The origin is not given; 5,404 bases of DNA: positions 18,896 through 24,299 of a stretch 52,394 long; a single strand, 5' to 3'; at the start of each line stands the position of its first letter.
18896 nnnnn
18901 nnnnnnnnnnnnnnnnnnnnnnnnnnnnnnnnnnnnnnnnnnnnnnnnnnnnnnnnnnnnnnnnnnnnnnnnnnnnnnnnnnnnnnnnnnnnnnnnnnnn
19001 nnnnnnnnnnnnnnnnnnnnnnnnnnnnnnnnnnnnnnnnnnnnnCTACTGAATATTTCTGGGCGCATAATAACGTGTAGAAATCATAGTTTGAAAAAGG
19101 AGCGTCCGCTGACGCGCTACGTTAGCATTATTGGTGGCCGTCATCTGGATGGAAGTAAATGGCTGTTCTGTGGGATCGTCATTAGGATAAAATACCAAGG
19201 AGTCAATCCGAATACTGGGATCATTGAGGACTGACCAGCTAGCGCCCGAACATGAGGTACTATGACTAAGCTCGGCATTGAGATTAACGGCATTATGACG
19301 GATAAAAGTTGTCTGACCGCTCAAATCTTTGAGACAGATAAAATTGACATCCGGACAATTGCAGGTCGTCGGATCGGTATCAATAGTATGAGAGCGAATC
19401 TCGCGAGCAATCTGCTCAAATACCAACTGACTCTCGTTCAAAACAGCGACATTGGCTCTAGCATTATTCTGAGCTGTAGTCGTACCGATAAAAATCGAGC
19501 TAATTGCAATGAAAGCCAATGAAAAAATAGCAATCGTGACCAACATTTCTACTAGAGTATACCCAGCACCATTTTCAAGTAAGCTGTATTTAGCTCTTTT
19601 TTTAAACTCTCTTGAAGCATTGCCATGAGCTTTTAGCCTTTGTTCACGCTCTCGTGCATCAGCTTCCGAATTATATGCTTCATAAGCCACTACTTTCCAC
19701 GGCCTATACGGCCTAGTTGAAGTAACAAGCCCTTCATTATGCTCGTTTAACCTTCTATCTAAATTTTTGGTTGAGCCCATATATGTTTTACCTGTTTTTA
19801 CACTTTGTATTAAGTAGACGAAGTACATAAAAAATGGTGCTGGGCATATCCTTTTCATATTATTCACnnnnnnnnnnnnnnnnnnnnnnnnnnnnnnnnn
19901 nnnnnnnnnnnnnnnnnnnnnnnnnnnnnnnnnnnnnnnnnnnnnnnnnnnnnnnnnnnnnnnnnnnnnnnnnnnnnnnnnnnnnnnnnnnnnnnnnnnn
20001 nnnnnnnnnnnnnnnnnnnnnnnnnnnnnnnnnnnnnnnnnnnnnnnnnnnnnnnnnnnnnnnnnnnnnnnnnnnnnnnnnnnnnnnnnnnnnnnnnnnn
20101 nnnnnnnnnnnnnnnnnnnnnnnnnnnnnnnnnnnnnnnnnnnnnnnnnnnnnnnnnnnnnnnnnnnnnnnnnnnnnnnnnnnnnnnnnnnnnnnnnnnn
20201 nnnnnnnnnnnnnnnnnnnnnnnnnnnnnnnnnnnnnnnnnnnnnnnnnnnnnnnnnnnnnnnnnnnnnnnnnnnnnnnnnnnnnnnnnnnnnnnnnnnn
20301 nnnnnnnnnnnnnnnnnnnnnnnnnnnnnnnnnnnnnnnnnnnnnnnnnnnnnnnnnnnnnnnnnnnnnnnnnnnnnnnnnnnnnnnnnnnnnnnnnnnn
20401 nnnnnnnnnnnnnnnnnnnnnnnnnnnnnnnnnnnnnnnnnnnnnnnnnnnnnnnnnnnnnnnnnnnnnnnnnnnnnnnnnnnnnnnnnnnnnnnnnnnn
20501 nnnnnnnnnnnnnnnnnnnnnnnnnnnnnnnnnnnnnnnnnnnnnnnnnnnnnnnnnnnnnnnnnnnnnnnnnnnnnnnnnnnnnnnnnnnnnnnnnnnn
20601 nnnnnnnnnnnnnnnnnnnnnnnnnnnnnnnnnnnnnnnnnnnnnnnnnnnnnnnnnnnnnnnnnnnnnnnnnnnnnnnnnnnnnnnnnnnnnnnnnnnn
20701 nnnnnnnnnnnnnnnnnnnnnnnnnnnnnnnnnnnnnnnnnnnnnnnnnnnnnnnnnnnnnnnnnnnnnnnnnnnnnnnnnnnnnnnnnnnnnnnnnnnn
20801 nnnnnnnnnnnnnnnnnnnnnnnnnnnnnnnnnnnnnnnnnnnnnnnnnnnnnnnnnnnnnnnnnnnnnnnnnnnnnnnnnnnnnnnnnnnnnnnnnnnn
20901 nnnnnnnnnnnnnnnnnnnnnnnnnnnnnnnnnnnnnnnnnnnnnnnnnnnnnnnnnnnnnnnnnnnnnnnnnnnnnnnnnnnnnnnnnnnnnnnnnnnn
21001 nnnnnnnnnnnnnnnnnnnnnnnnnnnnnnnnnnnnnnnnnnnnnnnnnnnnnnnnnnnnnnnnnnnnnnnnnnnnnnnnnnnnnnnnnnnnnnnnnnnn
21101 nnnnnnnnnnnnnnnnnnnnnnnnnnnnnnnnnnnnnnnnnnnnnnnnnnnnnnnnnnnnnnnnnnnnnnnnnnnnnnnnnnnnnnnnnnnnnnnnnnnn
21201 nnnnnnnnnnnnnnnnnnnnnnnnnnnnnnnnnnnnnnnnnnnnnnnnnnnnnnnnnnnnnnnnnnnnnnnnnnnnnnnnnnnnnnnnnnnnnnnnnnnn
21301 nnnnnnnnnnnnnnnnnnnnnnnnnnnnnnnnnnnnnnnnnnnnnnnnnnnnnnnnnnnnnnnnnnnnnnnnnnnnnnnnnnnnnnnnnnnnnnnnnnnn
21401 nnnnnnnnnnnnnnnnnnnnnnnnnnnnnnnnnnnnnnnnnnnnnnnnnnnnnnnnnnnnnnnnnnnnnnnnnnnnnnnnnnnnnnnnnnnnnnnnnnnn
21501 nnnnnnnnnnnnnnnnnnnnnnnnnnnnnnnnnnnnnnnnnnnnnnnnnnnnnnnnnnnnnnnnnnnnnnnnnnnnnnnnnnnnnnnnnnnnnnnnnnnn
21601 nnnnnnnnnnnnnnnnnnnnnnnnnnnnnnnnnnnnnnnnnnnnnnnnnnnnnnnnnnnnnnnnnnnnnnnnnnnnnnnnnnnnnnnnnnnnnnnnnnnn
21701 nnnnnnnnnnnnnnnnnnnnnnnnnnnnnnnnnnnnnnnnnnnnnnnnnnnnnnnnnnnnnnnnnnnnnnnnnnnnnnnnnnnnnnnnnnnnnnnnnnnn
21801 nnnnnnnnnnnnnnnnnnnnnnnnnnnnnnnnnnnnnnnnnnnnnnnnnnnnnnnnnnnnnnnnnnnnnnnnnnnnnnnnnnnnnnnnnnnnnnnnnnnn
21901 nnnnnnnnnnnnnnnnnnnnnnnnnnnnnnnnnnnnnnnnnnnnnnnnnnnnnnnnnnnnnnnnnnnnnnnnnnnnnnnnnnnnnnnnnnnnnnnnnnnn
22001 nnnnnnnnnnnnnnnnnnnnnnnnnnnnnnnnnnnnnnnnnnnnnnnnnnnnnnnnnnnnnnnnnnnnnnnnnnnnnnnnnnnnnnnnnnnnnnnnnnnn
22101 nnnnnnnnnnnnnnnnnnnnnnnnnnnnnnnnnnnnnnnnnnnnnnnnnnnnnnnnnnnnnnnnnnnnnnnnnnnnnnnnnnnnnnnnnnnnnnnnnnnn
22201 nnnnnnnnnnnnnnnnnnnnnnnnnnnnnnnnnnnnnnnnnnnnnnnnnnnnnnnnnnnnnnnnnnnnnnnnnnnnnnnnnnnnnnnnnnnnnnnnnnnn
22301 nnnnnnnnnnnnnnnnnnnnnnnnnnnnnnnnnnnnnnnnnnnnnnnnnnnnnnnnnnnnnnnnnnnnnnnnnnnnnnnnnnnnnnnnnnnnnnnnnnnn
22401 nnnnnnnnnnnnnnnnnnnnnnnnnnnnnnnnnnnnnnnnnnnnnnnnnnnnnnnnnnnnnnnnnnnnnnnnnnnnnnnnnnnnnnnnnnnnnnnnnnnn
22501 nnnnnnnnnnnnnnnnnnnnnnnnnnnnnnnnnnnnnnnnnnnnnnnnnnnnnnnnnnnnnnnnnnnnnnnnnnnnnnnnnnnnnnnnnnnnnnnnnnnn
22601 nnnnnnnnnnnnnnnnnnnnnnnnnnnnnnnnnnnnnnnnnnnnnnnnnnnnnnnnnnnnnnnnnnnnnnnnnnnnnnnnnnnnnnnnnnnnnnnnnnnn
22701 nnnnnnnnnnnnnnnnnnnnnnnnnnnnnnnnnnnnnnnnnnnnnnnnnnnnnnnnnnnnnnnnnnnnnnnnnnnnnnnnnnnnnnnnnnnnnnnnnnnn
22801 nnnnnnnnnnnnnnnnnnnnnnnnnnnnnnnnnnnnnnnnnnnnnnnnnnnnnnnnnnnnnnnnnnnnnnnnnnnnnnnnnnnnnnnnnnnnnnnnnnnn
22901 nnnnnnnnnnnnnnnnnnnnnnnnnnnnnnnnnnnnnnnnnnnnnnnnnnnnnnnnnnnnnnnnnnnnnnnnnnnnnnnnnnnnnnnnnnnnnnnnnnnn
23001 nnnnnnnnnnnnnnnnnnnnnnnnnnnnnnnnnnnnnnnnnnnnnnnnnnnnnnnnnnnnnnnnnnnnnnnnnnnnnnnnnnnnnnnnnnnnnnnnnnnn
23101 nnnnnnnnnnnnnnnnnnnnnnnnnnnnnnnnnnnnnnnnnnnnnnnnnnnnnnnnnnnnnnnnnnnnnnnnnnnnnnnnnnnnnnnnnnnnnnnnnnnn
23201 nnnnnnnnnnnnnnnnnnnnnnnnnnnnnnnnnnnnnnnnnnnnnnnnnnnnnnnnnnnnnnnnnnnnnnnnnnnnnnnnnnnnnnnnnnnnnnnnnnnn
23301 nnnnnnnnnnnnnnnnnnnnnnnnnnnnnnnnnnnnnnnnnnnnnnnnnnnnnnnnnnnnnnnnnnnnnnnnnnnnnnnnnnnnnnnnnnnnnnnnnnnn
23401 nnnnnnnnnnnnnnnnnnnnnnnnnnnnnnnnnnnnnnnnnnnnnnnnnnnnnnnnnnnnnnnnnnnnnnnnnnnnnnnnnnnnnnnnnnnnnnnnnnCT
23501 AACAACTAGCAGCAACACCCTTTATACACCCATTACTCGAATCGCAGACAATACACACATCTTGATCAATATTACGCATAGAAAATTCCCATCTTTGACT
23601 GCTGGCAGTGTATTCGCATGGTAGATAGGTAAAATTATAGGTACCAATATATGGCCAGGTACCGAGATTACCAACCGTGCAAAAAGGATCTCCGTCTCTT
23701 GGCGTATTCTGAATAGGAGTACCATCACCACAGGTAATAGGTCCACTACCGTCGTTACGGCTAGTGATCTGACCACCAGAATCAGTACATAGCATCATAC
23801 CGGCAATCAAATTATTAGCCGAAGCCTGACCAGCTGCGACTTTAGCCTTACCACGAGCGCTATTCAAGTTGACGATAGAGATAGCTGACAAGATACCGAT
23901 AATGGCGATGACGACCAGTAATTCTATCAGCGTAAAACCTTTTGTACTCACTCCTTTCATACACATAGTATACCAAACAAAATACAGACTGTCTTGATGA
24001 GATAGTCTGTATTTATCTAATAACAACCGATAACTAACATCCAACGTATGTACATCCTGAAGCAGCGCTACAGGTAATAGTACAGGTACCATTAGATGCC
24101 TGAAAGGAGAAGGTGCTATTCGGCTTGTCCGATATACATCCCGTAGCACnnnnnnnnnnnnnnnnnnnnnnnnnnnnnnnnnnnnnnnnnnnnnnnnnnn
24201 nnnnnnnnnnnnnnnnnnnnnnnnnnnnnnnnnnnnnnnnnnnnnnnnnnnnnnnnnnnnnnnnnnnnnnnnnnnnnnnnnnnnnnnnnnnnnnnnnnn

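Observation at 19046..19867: A GIY-YIG nuclease domain sits where a prepilin leader peptide should be, bounded by perfect inverted repeats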

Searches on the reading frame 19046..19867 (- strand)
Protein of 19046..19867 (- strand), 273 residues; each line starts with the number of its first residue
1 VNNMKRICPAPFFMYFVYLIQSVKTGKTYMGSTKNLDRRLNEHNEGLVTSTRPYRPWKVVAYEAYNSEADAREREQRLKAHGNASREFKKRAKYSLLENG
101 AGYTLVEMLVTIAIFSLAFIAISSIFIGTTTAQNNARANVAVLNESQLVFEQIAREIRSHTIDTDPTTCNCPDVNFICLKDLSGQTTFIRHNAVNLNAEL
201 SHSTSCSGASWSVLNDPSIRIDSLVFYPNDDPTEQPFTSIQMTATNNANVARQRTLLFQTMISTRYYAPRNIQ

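Call 3: search_protein_families(library=pfam, proteins=[window:19046-19867:-], max_evalue=0.01)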
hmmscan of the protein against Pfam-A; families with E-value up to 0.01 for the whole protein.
window:19046-19867:- (273 aa): 3 families
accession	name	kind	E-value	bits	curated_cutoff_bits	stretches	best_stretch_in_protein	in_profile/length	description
PF01541.30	GIY-YIG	-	1e-15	58.2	22.6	1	14-84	1-74/78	GIY-YIG catalytic domain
PF07963.17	N_methyl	-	8.2e-05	22.5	21.2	1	101-122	5-26/27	Prokaryotic N-terminal methylation motif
PF10544.15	T5orf172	-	0.0023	18.9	20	1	16-82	2-67/101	T5orf172 domain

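Call 48: search_protein_families(library=ncbifam, proteins=[window:19046-19867:-], max_evalue=0.01)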
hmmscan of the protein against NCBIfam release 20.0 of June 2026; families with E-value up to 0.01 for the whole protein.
window:19046-19867:- (273 aa): 9 families
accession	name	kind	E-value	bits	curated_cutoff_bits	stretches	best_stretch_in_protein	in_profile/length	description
TIGR02599.1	TIGR02599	subfamily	2.1e-06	27.3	256.5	1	102-164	1-63/361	Verru_Chthon cassette protein C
NF007848.0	PRK10557.1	equivalog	4.4e-06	26.2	120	0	202-253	128-180/192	prepilin peptidase-dependent protein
TIGR01711.1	gspJ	equivalog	1.7e-05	24.7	64.85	1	101-159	1-59/192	type II secretion system minor pseudopilin GspJ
NF041002.1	pilin_ComGF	equivalog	2.1e-05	24.7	80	1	101-160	2-59/139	competence type IV pilus minor pilin ComGF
TIGR01453.1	grpIintron_endo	subfamily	3.9e-05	23.8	56.05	1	15-45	2-32/215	group I intron endonuclease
TIGR02532.1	IV_pilin_GFxxxE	domain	0.00039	20.1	16.3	1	101-121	2-22/24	prepilin-type N-terminal cleavage/methylation domain-containing protein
TIGR01707.1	gspI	equivalog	0.0012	19.2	44.35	1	102-137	1-36/101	type II secretion system minor pseudopilin GspI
NF040982.1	ComGD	equivalog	0.0057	17.1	70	0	101-143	2-43/139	competence type IV pilus minor pilin ComGD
NF041013.1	T4P_ComGE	equivalog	0.0065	16.5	49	0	102-144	5-47/83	competence type IV pilus minor pilin ComGE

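Call 79: predict_structure(alignment_id=A1)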
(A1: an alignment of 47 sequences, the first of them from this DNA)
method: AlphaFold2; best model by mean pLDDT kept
length: 260 residues; sequences in the alignment: 47
mean_pLDDT: 87.4   pTM: 0.66
mean pLDDT of the five models: 87.4, 86.7, 86.3, 85.7, 80.0
residues with pLDDT >= 90: 148; 70-90: 83; 50-70: 27; < 50: 2
segments of 3 or more residues with pLDDT < 50: none
pLDDT, mean of each block of 10 residues (from residue 1): 96 95 98 97 96 98 90 84 59 90 98 95 91 95 80 70 83 91 95 91 94 80 81 81 87 58
secondary structure, 60 per line:
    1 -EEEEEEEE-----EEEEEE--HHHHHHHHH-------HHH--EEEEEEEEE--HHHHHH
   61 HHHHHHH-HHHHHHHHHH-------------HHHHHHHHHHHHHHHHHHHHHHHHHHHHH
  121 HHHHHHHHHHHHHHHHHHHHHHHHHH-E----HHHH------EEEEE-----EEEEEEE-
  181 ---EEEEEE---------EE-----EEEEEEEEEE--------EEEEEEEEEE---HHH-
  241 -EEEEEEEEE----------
elements in order: E2-9 E15-20 H23-31 E44-52 H55-67 H69-78 H92-146 H153-156 E163-167 E173-179 E184-189 E206-215 E224-233 E242-250

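Call 82: fold_search(model_id=the predicted structure, library=pdb)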
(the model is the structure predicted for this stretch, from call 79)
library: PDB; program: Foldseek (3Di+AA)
matches with E <= 10: 618; with E <= 0.001: 0
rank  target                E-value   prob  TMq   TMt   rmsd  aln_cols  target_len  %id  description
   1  1zg2_MODEL_1_A        2.7e-03  1.00  0.20  0.48   8.3        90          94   28  Solution NMR structure of the UPF0213 protein BH0048 from Bacillus halodurans. Northeast Structural Genomics t (released 2005-06-21)
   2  7ba2_A                5.7e-02  0.99  0.32  0.21   5.9       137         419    9  D319A mutant of the PilB minor pilin from Streptococcus sanguinis (released 2021-04-28)
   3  8y3t_A                6.0e-02  0.35  0.14  0.25  11.4        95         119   17  The self-assembled nanotube of CPC46A/Q70H (released 2024-11-06)
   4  7ba2_B                6.8e-02  0.97  0.31  0.20   5.9       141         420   10  D319A mutant of the PilB minor pilin from Streptococcus sanguinis (released 2021-04-28)
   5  7b7p_A                7.6e-02  0.97  0.31  0.20   6.3       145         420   10  PilB minor pilin from Streptococcus sanguinis (released 2021-04-28)
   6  3vsf_C                1.1e-01  0.51  0.17  0.10  10.1       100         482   10  Crystal structure of 1,3Gal43A, an exo-beta-1,3-Galactanase from Clostridium thermocellum (released 2012-12-05)
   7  3vsf_A                1.5e-01  0.47  0.18  0.11   9.9       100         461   11  Crystal structure of 1,3Gal43A, an exo-beta-1,3-Galactanase from Clostridium thermocellum (released 2012-12-05)
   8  9nxj_A                1.5e-01  0.44  0.18  0.15  13.3       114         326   11  The GH43 domain of an alpha-l-arabinofuranosidase (AtAbf43C_GH43) from Acetivibrio thermocellus DSM1313 (released 2025-08-20)
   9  5mr2_A                1.7e-01  0.13  0.12  0.23  12.2       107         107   17  Crystal structure of red abalone VERL repeat 2 with linker at 2.5 A resolution (released 2017-06-14)
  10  5mr3_B                2.1e-01  0.14  0.14  0.24  11.7       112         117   16  Crystal structure of red abalone egg VERL repeat 2 with linker in complex with sperm lysin at 1.8 A resolution (released 2017-06-14)
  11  7ccc_C                2.1e-01  0.13  0.12  0.12  14.9       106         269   11  The structure of the actin filament uncapping complex mediated by twinfilin (released 2021-02-03)
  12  7ds8_A                2.3e-01  0.13  0.12  0.11  14.5       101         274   13  Crystal structure of actin capping protein in complex with twinflin-1/CD2AP CPI chimera peptide (CDN-TWC) (released 2021-03-03)
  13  8amh_B                3.0e-01  0.38  0.20  0.36  10.4       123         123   11  The Crystal structure of wt apo agroavidin (released 2023-04-12)
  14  5mr2_C                3.0e-01  0.11  0.13  0.23  12.0       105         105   17  Crystal structure of red abalone VERL repeat 2 with linker at 2.5 A resolution (released 2017-06-14)
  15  5iia_D                3.2e-01  0.11  0.13  0.24  11.7       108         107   16  Crystal structure of red abalone egg VERL repeat 3 in complex with sperm lysin at 1.7 A resolution (crystal form I) (released 2017-06-14)
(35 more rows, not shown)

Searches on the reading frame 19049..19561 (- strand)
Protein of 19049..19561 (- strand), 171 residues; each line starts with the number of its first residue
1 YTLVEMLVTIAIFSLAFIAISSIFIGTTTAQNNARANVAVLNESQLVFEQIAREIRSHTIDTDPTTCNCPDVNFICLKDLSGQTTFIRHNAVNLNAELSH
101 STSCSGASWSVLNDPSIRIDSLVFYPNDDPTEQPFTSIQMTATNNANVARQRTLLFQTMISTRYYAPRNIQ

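Call 57: find_homologous_proteins(query=window:19049-19561:-, max_evalue=0.001)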
Query seq(171 aa) (171 aa): 3 proteins with E <= 0.001 among 44 candidates.
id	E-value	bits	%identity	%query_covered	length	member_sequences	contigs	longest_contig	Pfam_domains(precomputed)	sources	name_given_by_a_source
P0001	2.1e-105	367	100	100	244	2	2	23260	PF01541.31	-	-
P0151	6.9e-35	138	45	96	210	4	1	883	PF27121.1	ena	-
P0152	3.8e-14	71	53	46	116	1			PF07963.18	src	-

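Call 60: find_encoding_contigs(protein=P0151, flank=3000, max_places=4)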
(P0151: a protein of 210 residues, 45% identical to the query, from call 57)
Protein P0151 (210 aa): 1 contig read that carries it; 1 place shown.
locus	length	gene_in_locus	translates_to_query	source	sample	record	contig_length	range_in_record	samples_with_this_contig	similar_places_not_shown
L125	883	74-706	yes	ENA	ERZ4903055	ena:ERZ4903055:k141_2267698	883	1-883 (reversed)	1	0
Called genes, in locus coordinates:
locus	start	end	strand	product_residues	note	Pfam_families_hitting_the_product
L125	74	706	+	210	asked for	PF27121:PpdB (weak)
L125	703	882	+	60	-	?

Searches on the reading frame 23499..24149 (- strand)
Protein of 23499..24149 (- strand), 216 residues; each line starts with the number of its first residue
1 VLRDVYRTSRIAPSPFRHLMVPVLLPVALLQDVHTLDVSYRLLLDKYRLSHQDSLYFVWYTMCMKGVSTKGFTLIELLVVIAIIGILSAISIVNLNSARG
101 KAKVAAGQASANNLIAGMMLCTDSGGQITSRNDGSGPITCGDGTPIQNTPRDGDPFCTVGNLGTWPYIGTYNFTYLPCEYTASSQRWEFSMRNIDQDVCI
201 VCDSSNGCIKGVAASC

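Call 3: search_protein_families(library=pfam, proteins=[window:23499-24149:-], max_evalue=0.01)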
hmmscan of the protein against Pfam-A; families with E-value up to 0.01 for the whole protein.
window:23499-24149:- (216 aa): 1 family
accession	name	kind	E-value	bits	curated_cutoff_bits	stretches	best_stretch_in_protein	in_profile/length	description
PF07963.17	N_methyl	-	1e-07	31.7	21.2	1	70-91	5-26/27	Prokaryotic N-terminal methylation motif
